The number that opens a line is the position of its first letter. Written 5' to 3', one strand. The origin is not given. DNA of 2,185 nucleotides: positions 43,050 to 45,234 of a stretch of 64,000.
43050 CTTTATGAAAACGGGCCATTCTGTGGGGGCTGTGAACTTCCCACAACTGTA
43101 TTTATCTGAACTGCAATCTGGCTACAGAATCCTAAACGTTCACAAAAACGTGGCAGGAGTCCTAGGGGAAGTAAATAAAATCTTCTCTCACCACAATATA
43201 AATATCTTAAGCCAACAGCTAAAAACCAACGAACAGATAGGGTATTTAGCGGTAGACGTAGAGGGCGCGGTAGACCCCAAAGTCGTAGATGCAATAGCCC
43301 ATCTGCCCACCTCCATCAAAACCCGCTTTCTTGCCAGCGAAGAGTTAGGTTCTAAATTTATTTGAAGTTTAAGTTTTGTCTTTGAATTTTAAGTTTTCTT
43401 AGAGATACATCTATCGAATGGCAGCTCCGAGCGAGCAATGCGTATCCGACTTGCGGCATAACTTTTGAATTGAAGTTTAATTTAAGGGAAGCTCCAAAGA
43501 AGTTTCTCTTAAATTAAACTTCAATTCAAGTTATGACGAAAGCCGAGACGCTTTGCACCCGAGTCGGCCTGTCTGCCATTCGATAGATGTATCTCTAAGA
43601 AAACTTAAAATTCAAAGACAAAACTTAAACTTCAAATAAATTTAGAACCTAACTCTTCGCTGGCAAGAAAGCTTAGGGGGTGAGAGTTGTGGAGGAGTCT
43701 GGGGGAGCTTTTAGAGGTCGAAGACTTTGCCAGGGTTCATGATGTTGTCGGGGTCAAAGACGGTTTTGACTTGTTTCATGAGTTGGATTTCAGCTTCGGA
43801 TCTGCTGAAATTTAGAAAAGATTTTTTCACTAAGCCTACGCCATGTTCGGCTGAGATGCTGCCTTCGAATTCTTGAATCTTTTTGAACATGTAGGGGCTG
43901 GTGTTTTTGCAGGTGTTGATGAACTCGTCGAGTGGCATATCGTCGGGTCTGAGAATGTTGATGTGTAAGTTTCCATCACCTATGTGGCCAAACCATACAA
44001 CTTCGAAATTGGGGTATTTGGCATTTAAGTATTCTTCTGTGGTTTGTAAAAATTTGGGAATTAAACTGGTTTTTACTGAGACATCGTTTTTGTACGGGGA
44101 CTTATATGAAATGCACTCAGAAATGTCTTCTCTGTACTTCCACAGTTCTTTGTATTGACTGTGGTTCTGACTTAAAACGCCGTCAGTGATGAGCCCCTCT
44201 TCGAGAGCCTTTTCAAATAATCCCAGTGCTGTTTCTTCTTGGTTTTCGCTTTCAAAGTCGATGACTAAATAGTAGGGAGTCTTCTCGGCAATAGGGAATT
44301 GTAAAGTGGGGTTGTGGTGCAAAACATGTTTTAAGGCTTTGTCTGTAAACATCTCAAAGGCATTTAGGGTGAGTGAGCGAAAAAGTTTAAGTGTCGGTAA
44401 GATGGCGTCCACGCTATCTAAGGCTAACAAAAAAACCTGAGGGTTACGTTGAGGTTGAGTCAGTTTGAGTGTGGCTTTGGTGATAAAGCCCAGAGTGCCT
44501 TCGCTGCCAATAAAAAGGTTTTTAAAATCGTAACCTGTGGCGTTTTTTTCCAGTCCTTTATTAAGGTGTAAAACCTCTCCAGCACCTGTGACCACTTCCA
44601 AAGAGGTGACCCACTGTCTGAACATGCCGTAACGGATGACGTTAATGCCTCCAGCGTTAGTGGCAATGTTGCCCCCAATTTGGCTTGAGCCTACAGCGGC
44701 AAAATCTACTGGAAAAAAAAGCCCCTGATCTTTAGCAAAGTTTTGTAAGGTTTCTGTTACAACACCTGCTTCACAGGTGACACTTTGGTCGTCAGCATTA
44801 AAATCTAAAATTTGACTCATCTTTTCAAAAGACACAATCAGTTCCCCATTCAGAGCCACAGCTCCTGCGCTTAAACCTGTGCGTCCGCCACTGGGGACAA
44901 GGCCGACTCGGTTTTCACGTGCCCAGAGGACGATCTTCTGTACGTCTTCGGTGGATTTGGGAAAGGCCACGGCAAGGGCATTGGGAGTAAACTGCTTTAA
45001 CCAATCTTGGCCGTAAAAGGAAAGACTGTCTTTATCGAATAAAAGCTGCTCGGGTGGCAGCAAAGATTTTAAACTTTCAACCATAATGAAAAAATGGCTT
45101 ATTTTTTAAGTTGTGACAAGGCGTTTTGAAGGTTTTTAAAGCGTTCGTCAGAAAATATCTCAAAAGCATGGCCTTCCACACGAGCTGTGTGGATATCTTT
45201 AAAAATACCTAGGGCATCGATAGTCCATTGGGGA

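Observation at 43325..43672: Element A: 348-bp nested palindrome with exact 100-bp arms that include the serA 3' end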

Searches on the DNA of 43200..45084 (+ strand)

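Call 56: search_rna_families(source=window, start=43200, end=43800, threshold=evalue, max_evalue=10)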
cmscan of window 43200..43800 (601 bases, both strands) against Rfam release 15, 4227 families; matches with E-value up to 10: 20.
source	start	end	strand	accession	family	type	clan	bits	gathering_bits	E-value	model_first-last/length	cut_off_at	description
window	43325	43672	-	RF04209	MIR7533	Gene; miRNA;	-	93.6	230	1.4e-19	1-249/249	no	MIR7533 microRNA precursor family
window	43325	43672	+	RF04209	MIR7533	Gene; miRNA;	-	93.3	230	1.7e-19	1-249/249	no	MIR7533 microRNA precursor family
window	43451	43540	-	RF04174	MIR4208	Gene; miRNA;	-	38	140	0.00034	1-191/191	no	MIR4208 microRNA precursor family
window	43351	43647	+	RF04150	MIR2655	Gene; miRNA;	-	37.3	122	0.00058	1-267/267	no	MIR2655 microRNA precursor family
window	43350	43646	-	RF04150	MIR2655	Gene; miRNA;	-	37.1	122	0.00065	1-267/267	no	MIR2655 microRNA precursor family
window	43466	43528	+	RF03743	MIR7696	Gene; miRNA;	-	30.9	83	0.00069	1-88/88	no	MIR7696 microRNA precursor family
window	43446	43546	-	RF04206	MIR9555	Gene; miRNA;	-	30.6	119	0.0018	1-137/137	no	MIR9555 microRNA precursor family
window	43466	43528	-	RF03743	MIR7696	Gene; miRNA;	-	29.3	83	0.0018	1-88/88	no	MIR7696 microRNA precursor family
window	43465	43528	+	RF03923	mir-964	Gene; miRNA;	-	25.6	100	0.0094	1-90/90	no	mir-964 microRNA precursor family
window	43473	43521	+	RF03244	mir-4798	Gene; miRNA;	-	25.5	75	0.0081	1-75/75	no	mir-4798 microRNA precursor family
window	43471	43523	-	RF03789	MIR5269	Gene; miRNA;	-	21.4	60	0.27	1-80/80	no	MIR5269 microRNA precursor family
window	43454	43538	+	RF03860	MIR1520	Gene; miRNA;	CL00145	21.1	53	2.2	26-105/122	no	MIR1520 microRNA precursor family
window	43478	43515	-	RF04341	Plastid-psbJ-5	Cis-reg;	CL00152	19.9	53.1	0.53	1-59/59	no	Plastid-psbJ-5 3UTR RNA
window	43448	43549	-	RF00745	mir-499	Gene; miRNA;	-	18.8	60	0.33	1-80/80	no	mir-499 microRNA precursor family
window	43428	43525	+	RF02312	TtnuHACA5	Gene; snRNA; snoRNA; HACA-box;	-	18.8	100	0.71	1-132/132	no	Tetrahymena snoRNA TtnuHACA5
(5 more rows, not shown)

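Call 79: search_dna_similar(query=window:43325-43672:+, collection=plasmids, mode=distant, max_rows=5)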
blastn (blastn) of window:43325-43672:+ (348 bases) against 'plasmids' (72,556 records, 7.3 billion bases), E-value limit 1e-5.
No match.

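Call 80: search_dna_similar(query=window:43325-43672:+, collection=phages, mode=distant, max_rows=5)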
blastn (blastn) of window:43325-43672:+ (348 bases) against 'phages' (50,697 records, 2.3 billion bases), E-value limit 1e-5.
No match.

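Call 85: search_rna_families(sources=[L009, L012], threshold=evalue, max_evalue=0.1)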
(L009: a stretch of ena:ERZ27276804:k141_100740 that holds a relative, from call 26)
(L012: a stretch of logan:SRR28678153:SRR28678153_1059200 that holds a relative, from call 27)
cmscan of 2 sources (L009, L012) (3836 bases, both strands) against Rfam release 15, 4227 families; matches with E-value up to 0.1: 0.
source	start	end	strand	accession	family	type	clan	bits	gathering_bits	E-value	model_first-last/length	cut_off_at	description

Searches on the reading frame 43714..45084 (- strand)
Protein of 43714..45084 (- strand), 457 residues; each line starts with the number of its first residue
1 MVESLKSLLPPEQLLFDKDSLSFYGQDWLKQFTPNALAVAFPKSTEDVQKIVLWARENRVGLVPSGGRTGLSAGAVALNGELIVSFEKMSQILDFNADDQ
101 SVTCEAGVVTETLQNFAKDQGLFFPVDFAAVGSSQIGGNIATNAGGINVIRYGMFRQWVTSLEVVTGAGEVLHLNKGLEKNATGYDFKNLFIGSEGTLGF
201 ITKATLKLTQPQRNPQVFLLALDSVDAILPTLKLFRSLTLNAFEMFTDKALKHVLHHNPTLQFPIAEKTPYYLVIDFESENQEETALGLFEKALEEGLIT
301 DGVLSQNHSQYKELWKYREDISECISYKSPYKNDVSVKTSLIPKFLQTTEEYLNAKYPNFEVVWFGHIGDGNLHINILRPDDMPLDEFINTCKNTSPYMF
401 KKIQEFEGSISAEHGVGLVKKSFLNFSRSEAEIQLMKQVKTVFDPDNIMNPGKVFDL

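Call 25: find_homologous_proteins(query=window:43714-45084:-, max_evalue=1e-100)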
Query window:43714-45084:- (457 aa): 7925 proteins with E <= 1e-100 among 8000 candidates; the best 120 are listed.
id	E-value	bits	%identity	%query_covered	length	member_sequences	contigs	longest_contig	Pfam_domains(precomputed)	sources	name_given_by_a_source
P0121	1.0e-297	1005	97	100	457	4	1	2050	PF01565.29,PF02913.25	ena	-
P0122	7.0e-272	920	88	100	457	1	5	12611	PF01565.29,PF02913.25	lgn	-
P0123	5.1e-256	867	81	100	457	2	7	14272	PF01565.29,PF02913.25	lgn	-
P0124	2.4e-235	799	76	100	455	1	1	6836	PF01565.29,PF02913.25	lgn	-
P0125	8.8e-230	781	75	100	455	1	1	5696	PF01565.29,PF02913.25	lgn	-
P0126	4.6e-205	699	67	100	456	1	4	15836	PF01565.29,PF02913.25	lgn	-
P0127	9.4e-203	692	66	100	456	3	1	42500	PF01565.29,PF02913.25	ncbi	-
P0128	1.5e-198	678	65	100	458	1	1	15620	PF01565.29,PF02913.25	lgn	-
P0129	3.0e-198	677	65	100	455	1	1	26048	PF01565.29,PF02913.25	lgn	-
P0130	4.8e-198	676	65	99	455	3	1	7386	PF01565.29,PF02913.25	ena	-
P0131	1.1e-197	675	66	100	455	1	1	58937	PF01565.29,PF02913.25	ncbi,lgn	-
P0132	5.5e-196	670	65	100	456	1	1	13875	PF01565.29,PF02913.25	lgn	-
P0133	1.0e-194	665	65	100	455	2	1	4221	PF01565.29,PF02913.25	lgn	-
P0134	2.3e-191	654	64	99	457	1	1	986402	PF01565.29,PF02913.25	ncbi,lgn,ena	-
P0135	7.6e-183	626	62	97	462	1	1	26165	PF01565.29,PF02913.25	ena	-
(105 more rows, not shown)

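Call 26: find_encoding_contigs(protein=P0121, flank=5000, max_places=4)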
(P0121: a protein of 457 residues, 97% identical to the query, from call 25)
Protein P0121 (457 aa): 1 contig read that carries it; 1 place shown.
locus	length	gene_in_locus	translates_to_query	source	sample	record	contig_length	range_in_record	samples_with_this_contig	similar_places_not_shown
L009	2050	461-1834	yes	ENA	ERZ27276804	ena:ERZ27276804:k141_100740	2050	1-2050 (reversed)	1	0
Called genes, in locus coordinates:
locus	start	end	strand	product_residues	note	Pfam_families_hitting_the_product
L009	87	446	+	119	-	PF01627:Hpt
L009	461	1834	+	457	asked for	PF01565:FAD_binding_4, PF02913:FAD-oxidase_C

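Call 27: find_encoding_contigs(protein=P0122, flank=3000, max_places=5)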
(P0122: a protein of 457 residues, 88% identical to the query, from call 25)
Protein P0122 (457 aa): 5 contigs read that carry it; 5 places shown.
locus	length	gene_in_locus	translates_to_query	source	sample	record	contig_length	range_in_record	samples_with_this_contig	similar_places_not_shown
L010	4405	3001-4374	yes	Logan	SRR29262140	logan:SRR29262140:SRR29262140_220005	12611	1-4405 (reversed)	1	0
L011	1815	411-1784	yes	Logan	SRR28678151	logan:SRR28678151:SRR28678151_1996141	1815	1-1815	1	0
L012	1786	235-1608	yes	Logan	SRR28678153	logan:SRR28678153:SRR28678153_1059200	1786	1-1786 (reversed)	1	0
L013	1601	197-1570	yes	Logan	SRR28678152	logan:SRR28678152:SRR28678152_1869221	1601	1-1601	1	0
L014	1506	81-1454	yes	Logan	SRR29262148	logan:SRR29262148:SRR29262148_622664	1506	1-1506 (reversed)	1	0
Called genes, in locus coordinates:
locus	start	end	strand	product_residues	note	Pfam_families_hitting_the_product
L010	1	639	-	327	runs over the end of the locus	PF00478:IMPDH (faint), PF03060:NMO, PF01070:FMN_dh (faint)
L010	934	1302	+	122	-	PF00072:Response_reg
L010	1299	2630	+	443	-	PF00512:HisKA, PF02518:HATPase_c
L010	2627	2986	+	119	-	PF01627:Hpt (weak)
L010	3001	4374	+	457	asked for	PF01565:FAD_binding_4, PF02913:FAD-oxidase_C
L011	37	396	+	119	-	PF01627:Hpt (weak)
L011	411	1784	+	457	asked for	PF01565:FAD_binding_4, PF02913:FAD-oxidase_C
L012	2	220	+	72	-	?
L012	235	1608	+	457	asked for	PF01565:FAD_binding_4, PF02913:FAD-oxidase_C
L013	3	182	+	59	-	?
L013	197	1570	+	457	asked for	PF01565:FAD_binding_4, PF02913:FAD-oxidase_C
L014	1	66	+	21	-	?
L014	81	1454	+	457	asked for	PF01565:FAD_binding_4, PF02913:FAD-oxidase_C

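Call 28: find_encoding_contigs(protein=P0123, flank=3000, max_places=7)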
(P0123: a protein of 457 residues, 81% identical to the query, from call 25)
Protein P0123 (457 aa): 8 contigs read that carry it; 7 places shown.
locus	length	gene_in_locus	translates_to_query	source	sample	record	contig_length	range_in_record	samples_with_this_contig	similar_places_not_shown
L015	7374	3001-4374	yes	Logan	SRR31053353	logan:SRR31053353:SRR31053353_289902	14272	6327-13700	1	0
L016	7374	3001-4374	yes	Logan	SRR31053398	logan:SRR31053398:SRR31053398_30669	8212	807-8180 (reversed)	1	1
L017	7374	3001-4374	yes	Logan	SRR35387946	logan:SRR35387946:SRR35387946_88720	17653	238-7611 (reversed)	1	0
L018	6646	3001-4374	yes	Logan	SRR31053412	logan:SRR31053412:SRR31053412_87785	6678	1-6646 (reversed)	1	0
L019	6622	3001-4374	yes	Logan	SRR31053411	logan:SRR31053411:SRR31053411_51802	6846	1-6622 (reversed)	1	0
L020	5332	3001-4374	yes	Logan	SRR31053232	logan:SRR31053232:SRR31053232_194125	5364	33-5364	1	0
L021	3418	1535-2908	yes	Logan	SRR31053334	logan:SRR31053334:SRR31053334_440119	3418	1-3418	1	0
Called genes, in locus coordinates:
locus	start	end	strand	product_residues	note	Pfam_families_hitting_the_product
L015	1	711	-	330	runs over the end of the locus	PF00478:IMPDH (faint), PF03060:NMO, PF01070:FMN_dh (weak)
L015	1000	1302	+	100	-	PF00072:Response_reg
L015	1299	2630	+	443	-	PF00512:HisKA, PF02518:HATPase_c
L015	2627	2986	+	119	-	PF01627:Hpt (weak)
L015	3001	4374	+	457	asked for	PF01565:FAD_binding_4, PF02913:FAD-oxidase_C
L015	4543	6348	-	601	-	-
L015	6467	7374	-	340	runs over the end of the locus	-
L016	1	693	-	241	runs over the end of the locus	?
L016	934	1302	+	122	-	PF00072:Response_reg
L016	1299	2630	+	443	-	PF00512:HisKA, PF02518:HATPase_c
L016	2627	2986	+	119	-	PF01627:Hpt (weak)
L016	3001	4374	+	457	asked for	PF01565:FAD_binding_4, PF02913:FAD-oxidase_C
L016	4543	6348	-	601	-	-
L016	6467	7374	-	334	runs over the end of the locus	-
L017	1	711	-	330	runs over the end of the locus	PF00478:IMPDH (faint), PF03060:NMO, PF01070:FMN_dh (weak)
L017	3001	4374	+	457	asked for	PF01565:FAD_binding_4, PF02913:FAD-oxidase_C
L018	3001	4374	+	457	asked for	PF01565:FAD_binding_4, PF02913:FAD-oxidase_C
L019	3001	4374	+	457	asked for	PF01565:FAD_binding_4, PF02913:FAD-oxidase_C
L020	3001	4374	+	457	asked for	PF01565:FAD_binding_4, PF02913:FAD-oxidase_C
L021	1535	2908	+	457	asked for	PF01565:FAD_binding_4, PF02913:FAD-oxidase_C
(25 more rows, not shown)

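Call 39: find_encoding_contigs(protein=window:43714-45084:-, flank=3000, max_places=10)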
Protein window:43714-45084:- (457 aa): 3 contigs read that carry it; 1 place shown.
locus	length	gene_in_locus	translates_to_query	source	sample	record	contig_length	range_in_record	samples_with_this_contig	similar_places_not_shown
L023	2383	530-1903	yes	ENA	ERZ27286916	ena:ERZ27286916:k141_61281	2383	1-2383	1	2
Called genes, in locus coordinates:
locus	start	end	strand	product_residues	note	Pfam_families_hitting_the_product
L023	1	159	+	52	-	?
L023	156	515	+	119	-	PF01627:Hpt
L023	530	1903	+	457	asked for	PF01565:FAD_binding_4, PF02913:FAD-oxidase_C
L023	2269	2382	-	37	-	?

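Call 40: list_cluster_members(proteins=[P0121, P0001, P0002])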
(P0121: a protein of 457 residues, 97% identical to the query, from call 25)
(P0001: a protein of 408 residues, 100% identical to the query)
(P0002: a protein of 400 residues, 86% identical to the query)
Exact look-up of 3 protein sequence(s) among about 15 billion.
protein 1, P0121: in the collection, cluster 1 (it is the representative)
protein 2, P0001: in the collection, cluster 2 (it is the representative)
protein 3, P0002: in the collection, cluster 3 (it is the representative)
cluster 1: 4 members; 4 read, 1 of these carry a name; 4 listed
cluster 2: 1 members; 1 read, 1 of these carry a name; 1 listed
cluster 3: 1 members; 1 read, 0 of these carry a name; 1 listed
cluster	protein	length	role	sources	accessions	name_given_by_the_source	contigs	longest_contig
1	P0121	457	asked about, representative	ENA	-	-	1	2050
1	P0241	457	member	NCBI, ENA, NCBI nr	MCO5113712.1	MAG: FAD-binding oxidoreductase [Bdellovibrionaceae bacterium] | FAD-binding oxidoreductase [Pseudobdellovibrionaceae bacterium]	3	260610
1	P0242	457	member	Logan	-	-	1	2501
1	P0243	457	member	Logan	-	-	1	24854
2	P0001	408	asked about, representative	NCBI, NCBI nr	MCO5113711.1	MAG: phosphoglycerate dehydrogenase [Bdellovibrionaceae bacterium] | phosphoglycerate dehydrogenase [Pseudobdellovibrionaceae bacterium]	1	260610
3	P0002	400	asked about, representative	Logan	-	-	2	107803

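Call 44: find_encoding_contigs(protein=P0243, flank=3000, max_places=3)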
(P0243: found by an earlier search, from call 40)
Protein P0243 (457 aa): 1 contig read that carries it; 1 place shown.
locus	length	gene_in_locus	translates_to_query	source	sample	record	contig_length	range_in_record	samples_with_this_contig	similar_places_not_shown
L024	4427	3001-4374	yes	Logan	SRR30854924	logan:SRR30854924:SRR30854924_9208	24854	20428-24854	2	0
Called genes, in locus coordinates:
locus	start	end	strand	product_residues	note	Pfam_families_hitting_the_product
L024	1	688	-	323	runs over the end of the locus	PF00478:IMPDH (faint), PF03060:NMO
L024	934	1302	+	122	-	PF00072:Response_reg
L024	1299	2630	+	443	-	PF00512:HisKA, PF02518:HATPase_c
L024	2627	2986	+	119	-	PF01627:Hpt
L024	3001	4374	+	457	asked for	PF01565:FAD_binding_4, PF02913:FAD-oxidase_C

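Call 45: find_encoding_contigs(protein=P0242, flank=3000, max_places=3)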
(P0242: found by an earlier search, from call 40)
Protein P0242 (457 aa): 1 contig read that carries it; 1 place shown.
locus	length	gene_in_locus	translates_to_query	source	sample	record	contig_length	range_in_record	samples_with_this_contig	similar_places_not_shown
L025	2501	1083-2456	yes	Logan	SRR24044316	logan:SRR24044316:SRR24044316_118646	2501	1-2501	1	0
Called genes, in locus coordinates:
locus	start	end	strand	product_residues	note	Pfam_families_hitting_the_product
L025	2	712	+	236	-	?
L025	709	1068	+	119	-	PF01627:Hpt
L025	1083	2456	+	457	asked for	PF01565:FAD_binding_4, PF02913:FAD-oxidase_C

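Call 78: search_protein_families(library=pfam, proteins=[window:43714-45084:-])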
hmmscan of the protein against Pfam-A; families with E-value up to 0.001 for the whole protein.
window:43714-45084:- (457 aa): 2 families
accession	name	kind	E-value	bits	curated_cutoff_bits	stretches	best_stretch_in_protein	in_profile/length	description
PF02913.24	FAD-oxidase_C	-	7.4e-48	163.9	21.2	1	216-454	6-248/248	FAD linked oxidases, C-terminal domain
PF01565.28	FAD_binding_4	-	4.6e-37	127.2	26.4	1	37-174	2-138/139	FAD binding domain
